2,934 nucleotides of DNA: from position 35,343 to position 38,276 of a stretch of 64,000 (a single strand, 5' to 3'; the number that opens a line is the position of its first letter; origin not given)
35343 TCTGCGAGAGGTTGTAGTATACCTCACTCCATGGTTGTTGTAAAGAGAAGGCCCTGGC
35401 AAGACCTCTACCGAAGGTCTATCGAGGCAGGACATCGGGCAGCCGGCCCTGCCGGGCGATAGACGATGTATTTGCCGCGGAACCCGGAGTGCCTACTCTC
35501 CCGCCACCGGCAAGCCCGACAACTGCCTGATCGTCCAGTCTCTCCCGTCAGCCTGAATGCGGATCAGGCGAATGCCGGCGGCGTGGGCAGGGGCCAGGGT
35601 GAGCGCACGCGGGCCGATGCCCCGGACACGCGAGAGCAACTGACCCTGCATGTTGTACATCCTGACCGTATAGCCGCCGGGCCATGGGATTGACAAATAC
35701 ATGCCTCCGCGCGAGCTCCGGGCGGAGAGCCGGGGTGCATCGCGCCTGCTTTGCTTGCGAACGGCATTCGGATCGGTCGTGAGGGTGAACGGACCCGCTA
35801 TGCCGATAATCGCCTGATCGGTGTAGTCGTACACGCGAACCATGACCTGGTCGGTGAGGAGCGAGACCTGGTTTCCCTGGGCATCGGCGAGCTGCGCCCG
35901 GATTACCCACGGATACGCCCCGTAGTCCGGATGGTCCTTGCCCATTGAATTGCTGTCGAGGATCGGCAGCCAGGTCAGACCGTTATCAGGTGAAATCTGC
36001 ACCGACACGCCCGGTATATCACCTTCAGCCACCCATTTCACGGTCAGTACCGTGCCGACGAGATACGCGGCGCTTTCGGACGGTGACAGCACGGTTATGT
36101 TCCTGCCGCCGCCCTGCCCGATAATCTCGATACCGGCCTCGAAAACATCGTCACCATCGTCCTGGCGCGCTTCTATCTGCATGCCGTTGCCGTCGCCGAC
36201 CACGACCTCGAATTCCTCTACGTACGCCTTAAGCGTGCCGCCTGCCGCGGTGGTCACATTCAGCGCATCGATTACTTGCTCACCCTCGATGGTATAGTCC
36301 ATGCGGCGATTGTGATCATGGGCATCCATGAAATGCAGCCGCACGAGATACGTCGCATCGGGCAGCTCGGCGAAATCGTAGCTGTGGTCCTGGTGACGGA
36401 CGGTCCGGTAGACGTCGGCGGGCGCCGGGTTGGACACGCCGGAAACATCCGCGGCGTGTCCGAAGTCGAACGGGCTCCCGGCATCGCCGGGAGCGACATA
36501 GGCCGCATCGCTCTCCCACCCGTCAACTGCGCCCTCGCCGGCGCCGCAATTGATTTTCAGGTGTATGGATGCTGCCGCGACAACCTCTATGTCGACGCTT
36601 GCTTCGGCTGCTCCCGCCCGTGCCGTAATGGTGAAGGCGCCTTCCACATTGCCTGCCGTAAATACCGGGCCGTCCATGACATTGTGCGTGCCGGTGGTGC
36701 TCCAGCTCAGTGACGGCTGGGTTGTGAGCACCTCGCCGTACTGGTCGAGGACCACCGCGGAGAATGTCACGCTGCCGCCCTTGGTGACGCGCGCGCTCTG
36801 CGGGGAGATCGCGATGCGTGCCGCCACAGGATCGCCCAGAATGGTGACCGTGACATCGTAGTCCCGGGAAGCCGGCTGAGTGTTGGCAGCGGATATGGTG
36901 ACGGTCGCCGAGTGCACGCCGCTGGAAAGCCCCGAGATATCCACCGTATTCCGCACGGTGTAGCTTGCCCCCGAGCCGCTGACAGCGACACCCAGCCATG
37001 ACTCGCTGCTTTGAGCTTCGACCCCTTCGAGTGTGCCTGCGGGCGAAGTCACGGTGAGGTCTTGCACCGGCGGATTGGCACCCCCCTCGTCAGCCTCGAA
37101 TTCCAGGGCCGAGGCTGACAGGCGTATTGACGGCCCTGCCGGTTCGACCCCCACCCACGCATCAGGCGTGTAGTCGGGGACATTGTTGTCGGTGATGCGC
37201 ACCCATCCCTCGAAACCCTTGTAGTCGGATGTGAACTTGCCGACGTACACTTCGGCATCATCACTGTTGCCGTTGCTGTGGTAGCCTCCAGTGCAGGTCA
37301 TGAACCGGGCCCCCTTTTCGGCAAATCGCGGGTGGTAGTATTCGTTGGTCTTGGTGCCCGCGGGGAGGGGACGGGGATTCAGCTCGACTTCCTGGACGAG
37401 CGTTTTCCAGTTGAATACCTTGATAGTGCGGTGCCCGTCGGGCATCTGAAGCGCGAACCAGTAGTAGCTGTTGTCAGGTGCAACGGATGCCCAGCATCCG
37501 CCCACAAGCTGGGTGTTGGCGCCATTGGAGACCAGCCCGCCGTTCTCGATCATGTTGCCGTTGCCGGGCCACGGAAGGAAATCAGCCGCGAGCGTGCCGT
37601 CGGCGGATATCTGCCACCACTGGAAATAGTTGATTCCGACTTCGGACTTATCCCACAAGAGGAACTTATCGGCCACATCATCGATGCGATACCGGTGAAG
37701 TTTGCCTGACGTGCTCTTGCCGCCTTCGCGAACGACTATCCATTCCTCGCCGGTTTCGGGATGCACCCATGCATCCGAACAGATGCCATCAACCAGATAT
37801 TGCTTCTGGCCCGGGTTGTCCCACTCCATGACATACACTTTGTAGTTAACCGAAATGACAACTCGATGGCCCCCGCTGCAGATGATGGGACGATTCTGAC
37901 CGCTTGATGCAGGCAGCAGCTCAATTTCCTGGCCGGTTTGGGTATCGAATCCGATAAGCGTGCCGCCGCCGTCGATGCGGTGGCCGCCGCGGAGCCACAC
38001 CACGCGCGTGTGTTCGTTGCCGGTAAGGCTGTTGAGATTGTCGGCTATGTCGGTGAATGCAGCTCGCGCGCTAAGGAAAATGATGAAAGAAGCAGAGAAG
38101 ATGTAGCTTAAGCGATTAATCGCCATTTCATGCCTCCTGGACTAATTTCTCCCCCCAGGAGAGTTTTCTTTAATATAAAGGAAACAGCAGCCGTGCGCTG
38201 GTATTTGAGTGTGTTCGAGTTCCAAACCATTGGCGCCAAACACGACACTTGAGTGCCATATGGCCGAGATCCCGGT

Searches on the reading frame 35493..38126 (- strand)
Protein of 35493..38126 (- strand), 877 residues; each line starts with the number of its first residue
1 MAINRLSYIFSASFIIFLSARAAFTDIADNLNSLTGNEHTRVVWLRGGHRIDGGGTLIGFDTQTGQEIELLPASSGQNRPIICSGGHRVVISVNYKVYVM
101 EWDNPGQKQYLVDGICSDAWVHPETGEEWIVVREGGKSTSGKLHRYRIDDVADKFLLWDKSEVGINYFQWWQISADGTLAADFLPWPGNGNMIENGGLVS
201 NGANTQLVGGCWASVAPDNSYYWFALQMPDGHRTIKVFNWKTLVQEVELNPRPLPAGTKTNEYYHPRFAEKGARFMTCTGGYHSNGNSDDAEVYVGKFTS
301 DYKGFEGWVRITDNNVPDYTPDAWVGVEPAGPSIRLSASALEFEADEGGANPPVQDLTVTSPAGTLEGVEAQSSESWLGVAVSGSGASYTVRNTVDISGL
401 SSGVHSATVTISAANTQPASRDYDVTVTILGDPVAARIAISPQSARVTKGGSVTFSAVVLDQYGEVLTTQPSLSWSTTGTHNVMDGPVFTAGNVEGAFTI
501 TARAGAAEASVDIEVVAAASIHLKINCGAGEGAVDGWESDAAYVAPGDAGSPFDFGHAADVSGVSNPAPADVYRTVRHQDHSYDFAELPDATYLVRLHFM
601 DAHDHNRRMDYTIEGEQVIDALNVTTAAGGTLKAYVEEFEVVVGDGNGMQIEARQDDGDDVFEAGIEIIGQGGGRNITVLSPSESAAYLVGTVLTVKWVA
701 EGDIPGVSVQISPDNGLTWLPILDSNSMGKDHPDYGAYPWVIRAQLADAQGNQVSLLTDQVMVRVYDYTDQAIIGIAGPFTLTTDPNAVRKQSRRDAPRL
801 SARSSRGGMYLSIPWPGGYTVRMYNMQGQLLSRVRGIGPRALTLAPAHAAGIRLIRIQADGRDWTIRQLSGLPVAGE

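Call 75: search_protein_families(library=pfam, proteins=[window:35493-38126:-], max_evalue=0.001)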
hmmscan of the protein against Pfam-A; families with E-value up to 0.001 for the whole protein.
window:35493-38126:- (877 aa): 1 family
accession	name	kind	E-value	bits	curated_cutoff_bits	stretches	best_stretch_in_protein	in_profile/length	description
PF11721.14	Malectin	-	2e-07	31.6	23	1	524-647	4-134/163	Malectin domain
